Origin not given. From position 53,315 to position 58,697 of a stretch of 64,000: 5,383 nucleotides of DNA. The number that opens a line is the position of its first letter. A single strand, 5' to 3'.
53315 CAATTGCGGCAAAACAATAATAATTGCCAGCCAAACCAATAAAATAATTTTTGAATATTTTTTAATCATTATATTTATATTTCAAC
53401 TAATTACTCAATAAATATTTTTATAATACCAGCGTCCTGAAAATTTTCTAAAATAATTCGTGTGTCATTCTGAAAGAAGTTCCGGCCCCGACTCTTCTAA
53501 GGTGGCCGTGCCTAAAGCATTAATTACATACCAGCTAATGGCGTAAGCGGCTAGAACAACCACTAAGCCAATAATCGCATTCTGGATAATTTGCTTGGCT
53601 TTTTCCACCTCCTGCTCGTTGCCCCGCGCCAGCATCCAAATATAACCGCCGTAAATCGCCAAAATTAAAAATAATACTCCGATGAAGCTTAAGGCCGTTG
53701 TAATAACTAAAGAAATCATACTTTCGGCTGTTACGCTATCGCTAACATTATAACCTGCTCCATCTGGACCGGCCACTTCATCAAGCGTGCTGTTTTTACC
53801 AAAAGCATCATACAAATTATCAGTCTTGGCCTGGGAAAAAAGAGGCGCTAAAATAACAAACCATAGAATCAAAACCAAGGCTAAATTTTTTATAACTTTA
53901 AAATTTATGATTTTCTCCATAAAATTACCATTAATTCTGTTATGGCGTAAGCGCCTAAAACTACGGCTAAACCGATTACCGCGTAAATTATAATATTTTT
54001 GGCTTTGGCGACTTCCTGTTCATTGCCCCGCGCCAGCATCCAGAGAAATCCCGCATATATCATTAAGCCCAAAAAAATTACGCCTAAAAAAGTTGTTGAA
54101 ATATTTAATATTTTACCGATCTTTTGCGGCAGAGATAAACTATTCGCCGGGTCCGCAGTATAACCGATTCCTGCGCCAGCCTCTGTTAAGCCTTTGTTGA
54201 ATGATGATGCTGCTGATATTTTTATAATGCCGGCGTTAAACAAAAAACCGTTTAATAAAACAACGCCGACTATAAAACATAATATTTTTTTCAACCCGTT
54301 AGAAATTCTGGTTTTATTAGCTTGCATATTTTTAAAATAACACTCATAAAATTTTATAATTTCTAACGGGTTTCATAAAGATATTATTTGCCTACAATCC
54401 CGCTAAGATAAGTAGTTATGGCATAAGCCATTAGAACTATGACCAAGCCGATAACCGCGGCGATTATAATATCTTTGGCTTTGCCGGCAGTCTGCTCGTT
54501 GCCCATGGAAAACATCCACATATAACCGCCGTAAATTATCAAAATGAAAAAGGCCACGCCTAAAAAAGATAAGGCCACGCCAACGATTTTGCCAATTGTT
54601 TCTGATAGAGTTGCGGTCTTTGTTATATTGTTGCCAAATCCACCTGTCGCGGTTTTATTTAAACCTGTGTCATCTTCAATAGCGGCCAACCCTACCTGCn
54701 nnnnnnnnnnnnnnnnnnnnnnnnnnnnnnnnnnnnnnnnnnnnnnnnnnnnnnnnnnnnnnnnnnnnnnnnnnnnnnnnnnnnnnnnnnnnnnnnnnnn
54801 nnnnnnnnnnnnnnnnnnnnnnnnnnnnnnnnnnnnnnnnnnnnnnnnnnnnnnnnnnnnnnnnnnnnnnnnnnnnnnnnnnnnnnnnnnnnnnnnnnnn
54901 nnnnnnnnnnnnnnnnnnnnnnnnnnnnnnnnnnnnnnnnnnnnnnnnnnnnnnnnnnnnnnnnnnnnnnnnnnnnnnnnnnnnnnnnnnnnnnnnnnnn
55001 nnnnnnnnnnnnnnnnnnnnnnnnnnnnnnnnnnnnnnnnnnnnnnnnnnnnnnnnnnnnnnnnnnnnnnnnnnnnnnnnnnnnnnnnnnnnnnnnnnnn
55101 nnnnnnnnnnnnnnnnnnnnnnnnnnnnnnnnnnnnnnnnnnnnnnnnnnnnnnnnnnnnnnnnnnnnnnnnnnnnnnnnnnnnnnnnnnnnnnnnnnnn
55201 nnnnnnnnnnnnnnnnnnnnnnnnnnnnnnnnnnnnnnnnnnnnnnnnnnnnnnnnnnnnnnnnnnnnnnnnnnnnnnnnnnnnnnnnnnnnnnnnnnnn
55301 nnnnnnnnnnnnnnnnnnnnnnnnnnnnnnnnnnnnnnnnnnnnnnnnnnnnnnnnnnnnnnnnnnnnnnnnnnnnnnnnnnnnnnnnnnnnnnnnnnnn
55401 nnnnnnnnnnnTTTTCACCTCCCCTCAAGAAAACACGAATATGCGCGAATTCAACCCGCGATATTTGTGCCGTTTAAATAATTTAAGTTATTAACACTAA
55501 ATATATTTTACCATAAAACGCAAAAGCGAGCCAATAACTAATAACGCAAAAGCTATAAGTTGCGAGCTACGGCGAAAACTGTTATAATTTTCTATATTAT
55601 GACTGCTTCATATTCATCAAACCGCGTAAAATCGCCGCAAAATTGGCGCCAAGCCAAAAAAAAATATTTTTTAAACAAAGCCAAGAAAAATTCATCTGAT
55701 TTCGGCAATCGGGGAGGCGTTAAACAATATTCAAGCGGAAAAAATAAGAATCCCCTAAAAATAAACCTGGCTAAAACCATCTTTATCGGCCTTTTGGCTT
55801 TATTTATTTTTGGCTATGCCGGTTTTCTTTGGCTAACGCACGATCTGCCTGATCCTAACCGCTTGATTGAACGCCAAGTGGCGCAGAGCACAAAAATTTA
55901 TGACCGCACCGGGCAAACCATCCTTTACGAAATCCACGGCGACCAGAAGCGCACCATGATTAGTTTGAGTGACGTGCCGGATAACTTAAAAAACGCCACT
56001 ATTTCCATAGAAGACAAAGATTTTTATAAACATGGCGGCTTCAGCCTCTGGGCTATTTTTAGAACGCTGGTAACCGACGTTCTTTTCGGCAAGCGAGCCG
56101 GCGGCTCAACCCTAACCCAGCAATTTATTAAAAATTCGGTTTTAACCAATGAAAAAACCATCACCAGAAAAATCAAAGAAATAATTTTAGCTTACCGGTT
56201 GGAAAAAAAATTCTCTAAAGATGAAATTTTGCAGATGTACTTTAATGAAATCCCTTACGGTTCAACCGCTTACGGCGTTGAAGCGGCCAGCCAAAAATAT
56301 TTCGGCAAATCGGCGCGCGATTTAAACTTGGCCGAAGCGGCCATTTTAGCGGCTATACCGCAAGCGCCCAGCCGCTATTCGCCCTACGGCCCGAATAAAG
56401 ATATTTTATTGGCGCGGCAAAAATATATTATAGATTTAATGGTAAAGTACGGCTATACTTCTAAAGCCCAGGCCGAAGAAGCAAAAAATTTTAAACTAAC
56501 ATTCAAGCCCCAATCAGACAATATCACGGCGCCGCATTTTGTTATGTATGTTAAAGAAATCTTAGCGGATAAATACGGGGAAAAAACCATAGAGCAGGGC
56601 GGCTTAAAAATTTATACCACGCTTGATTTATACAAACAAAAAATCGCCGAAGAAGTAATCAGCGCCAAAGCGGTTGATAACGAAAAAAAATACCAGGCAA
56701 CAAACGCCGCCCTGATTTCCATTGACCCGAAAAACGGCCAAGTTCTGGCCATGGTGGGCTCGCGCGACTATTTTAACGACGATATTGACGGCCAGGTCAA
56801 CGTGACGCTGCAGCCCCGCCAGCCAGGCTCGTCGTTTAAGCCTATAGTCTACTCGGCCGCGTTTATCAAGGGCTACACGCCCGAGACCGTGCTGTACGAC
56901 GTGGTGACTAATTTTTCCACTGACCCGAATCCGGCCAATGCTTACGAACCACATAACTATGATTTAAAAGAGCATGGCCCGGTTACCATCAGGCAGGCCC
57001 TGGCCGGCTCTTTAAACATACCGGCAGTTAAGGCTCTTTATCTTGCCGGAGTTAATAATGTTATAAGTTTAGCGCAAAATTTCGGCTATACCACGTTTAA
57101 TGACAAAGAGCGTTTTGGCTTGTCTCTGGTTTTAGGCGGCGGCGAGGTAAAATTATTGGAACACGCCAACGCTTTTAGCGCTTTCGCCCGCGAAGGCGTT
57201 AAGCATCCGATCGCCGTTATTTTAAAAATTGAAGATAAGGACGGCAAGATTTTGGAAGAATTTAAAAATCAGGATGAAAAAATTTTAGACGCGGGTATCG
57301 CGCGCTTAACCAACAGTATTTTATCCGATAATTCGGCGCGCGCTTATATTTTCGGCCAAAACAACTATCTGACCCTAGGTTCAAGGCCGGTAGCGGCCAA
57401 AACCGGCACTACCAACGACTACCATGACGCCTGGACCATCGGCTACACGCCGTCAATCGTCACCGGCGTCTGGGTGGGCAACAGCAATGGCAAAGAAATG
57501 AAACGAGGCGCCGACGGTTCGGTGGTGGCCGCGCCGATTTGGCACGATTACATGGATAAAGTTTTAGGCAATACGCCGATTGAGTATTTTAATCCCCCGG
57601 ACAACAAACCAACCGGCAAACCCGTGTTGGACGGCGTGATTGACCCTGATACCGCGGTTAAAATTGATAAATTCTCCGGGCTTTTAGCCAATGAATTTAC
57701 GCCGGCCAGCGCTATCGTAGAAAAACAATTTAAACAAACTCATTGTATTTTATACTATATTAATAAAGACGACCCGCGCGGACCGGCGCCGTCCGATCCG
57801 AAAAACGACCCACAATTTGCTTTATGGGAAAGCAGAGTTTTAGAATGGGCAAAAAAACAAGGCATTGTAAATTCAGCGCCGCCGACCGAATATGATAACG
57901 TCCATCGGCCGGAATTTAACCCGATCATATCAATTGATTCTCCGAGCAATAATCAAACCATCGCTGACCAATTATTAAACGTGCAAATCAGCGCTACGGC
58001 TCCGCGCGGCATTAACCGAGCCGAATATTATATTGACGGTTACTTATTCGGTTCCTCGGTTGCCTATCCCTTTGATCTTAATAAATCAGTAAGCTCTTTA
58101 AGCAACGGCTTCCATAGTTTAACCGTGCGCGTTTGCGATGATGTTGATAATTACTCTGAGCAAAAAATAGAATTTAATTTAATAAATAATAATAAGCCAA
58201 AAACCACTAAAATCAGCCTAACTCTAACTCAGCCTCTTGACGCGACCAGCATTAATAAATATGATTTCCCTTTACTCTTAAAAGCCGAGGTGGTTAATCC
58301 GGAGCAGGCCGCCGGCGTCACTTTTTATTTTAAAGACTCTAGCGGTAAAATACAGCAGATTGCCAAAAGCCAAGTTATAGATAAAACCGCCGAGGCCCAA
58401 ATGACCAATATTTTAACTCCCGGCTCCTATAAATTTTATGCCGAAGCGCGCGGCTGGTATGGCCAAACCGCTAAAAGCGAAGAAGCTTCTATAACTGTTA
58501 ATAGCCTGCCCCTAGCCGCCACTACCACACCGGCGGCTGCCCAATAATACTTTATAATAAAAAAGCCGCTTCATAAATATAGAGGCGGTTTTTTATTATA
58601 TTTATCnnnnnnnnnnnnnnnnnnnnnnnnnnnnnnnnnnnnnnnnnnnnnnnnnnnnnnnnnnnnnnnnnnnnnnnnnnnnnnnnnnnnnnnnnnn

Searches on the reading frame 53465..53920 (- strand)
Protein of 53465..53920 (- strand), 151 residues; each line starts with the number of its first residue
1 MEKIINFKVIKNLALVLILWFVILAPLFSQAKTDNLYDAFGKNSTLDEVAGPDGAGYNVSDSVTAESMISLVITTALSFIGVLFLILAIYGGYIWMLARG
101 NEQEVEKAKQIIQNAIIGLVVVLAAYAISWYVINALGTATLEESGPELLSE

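Call 28: search_protein_families(library=pfam, proteins=[window:53465-53920:-], max_evalue=0.001)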
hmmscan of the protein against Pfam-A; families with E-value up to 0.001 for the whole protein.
window:53465-53920:- (151 aa): 2 families
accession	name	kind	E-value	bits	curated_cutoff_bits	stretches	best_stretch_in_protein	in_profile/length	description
PF18895.5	T4SS_pilin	-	3.6e-10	40.2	26.6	1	73-129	12-68/71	Type IV secretion system pilin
PF00001.26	7tm_1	-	5.3e-05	23.3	30.5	1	66-136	149-222/260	7 transmembrane receptor (rhodopsin family)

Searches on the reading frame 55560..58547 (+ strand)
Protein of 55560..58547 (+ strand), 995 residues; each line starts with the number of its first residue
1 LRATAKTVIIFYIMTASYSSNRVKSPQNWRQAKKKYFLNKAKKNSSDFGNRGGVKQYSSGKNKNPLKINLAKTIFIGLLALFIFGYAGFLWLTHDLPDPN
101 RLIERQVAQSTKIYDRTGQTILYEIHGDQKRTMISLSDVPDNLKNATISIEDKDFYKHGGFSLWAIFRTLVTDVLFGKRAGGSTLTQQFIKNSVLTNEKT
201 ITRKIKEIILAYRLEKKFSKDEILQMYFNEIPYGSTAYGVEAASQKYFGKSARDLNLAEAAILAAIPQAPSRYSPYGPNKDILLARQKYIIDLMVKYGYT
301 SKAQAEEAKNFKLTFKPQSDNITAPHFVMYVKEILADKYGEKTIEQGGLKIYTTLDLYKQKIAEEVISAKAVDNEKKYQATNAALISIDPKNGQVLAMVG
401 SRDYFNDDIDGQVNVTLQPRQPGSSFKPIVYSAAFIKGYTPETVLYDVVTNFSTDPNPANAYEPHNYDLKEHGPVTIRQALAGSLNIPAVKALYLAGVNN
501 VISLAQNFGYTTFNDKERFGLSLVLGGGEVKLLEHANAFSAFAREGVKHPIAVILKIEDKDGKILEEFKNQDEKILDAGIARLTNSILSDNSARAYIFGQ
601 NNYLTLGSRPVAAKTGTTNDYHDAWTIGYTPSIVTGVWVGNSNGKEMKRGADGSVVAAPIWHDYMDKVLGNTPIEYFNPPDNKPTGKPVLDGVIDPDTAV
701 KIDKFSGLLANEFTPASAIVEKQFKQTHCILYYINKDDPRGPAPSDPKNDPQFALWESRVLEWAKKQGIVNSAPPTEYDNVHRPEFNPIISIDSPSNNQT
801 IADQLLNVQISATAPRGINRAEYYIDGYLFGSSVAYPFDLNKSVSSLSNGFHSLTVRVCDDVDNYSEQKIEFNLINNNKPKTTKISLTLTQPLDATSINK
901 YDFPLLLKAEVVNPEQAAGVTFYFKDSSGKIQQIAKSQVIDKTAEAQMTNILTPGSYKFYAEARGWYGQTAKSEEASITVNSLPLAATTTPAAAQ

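Call 27: search_protein_families(library=pfam, proteins=[window:55560-58547:+], max_evalue=0.001)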
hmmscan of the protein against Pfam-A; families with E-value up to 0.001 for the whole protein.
window:55560-58547:+ (995 aa): 3 families
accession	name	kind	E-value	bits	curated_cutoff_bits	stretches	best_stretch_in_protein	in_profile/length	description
PF00912.28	Transgly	-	6.1e-61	205.4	27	1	121-294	4-177/178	Transglycosylase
PF00905.27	Transpeptidase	-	2.4e-21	76.7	22.1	1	387-665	5-298/299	Penicillin binding protein transpeptidase domain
PF17957.7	Big_7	-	3.5e-14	53.6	24.1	1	788-856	1-70/70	Bacterial Ig domain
